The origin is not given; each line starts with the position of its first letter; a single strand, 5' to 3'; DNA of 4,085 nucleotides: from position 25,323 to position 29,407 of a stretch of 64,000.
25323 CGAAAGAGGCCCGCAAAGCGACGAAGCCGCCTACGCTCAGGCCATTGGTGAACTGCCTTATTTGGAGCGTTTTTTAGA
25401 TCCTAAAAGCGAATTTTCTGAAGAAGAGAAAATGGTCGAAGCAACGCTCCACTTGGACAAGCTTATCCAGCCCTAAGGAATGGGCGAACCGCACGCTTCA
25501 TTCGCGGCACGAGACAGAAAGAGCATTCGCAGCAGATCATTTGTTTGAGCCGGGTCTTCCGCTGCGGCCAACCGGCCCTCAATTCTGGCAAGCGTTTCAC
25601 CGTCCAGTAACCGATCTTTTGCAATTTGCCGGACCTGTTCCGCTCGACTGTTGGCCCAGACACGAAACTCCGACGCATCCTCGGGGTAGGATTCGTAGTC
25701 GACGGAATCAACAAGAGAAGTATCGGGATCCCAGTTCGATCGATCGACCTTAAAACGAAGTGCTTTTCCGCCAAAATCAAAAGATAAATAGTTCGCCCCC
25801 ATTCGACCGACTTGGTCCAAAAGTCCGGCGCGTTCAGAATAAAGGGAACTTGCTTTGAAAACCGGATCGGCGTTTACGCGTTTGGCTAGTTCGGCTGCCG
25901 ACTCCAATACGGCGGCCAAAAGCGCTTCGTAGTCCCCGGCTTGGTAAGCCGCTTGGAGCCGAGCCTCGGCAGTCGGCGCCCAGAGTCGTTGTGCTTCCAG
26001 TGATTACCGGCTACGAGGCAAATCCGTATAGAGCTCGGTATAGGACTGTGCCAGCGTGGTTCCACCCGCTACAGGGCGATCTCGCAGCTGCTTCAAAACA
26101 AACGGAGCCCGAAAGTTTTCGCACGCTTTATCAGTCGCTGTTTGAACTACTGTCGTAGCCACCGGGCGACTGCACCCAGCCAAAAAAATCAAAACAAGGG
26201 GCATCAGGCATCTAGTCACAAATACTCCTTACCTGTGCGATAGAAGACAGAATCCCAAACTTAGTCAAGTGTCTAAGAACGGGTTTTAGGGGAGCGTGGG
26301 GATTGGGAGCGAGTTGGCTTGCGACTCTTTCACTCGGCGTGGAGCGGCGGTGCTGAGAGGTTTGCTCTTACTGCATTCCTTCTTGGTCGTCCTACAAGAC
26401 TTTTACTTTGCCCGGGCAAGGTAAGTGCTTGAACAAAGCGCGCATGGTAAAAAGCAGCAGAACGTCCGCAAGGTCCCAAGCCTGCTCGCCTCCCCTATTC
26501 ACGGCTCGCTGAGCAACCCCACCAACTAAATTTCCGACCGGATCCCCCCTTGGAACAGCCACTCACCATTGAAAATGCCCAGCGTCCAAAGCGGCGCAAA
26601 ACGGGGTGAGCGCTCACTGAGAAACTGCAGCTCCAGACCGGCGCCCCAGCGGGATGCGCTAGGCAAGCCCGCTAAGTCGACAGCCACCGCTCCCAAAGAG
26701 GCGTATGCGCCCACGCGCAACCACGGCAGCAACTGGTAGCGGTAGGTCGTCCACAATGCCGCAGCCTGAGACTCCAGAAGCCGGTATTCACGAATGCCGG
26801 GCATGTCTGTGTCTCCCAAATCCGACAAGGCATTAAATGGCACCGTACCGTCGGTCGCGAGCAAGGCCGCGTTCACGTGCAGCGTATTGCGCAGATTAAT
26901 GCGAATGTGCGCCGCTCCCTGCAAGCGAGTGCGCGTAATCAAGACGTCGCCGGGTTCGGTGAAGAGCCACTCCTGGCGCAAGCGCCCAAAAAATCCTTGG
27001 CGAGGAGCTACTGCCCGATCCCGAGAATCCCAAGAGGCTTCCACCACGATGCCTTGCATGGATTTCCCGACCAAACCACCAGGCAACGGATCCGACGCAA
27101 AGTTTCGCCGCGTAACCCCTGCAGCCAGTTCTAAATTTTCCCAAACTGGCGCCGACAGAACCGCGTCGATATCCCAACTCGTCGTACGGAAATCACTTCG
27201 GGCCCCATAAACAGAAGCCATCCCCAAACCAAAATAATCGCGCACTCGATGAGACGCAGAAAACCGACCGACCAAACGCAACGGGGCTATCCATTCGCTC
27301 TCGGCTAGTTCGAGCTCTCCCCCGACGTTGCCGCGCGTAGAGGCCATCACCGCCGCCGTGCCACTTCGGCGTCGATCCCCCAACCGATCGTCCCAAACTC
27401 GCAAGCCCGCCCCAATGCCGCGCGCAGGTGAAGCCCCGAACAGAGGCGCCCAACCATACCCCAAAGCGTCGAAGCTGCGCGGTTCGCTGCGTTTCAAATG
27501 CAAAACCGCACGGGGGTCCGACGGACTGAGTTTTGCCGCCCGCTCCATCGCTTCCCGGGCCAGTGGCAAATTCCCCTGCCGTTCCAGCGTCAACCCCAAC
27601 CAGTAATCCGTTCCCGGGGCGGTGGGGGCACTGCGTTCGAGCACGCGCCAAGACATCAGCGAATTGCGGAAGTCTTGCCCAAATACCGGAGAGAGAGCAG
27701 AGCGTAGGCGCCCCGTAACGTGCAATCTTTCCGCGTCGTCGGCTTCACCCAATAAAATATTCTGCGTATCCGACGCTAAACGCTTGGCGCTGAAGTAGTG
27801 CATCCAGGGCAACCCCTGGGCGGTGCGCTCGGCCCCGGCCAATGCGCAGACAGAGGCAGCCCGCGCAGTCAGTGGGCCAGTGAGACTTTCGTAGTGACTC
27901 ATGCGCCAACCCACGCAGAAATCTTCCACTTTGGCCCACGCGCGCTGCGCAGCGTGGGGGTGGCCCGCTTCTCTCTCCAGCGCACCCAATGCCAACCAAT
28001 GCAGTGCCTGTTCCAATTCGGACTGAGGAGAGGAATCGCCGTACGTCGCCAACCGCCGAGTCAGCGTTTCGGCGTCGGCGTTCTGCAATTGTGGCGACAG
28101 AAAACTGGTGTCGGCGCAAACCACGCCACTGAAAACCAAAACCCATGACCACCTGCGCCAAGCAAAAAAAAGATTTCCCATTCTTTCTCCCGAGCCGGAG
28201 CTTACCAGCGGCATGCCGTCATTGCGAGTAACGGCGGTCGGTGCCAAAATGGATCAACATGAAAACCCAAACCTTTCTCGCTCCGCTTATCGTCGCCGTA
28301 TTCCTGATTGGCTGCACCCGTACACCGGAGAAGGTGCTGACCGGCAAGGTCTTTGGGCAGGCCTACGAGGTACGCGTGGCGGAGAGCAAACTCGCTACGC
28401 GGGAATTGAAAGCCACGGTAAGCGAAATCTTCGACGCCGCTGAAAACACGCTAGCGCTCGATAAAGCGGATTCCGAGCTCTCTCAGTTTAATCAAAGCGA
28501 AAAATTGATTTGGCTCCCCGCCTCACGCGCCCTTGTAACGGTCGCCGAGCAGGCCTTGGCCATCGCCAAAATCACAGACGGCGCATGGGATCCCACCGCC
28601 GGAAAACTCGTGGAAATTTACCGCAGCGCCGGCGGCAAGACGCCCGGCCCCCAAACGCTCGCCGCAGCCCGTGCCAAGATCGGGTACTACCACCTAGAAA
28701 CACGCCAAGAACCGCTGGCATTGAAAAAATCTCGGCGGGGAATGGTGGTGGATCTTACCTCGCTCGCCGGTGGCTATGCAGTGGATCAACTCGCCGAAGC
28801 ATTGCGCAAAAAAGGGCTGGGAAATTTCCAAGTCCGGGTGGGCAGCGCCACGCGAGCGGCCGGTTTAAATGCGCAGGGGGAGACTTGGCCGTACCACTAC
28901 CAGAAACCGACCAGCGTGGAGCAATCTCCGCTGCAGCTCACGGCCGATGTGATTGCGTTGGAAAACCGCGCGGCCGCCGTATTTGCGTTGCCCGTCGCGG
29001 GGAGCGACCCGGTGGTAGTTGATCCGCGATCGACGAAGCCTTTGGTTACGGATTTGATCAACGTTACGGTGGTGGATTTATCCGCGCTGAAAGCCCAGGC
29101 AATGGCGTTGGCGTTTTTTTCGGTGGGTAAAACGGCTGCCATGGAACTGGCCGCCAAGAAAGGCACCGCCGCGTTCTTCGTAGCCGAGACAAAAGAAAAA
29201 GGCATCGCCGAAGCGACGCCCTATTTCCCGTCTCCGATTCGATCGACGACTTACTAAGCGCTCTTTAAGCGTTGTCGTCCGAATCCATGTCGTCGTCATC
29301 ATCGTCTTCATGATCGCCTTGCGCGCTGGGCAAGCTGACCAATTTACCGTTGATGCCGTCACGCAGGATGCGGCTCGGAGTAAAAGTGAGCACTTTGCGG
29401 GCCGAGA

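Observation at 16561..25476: Giant 2971-aa signal-peptide-bearing protein with an embedded SF2 helicase/ATPase core: candidate exported effector or undescribed nucleic-acid-targeting protein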

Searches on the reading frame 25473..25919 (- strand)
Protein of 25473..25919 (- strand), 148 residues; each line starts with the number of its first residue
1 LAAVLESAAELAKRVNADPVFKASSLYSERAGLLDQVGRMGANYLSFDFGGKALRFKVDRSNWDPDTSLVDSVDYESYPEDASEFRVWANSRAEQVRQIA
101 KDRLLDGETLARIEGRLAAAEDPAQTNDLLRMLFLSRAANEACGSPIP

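Call 27: search_protein_families(library=padloc, proteins=[window:25473-25919:-], max_evalue=0.1)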
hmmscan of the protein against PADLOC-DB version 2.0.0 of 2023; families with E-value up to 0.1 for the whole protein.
window:25473-25919:- (148 aa): 0 families

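Call 106: search_protein_families(library=pfam, proteins=[window:25473-25919:-], max_evalue=0.001)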
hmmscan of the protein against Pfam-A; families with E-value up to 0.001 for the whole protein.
window:25473-25919:- (148 aa): 0 families

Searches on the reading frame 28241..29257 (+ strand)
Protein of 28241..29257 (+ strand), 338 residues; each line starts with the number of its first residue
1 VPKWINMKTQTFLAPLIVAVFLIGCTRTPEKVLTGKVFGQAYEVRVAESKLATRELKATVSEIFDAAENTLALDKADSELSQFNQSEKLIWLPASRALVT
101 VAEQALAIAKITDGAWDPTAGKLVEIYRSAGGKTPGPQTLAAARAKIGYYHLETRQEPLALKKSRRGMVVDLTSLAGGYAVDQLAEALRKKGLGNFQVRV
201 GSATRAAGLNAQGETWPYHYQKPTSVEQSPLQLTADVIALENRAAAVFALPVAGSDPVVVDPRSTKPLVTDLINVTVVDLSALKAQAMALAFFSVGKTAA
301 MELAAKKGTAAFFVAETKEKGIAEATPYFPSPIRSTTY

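Call 10: search_protein_families(library=pfam, proteins=[window:28241-29257:+], max_evalue=0.001)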
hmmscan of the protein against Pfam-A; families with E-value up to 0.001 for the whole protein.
window:28241-29257:+ (338 aa): 1 family
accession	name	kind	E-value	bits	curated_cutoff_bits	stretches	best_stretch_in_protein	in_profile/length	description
PF02424.20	ApbE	-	9.9e-42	143.7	25.6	1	39-313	2-266/266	ApbE family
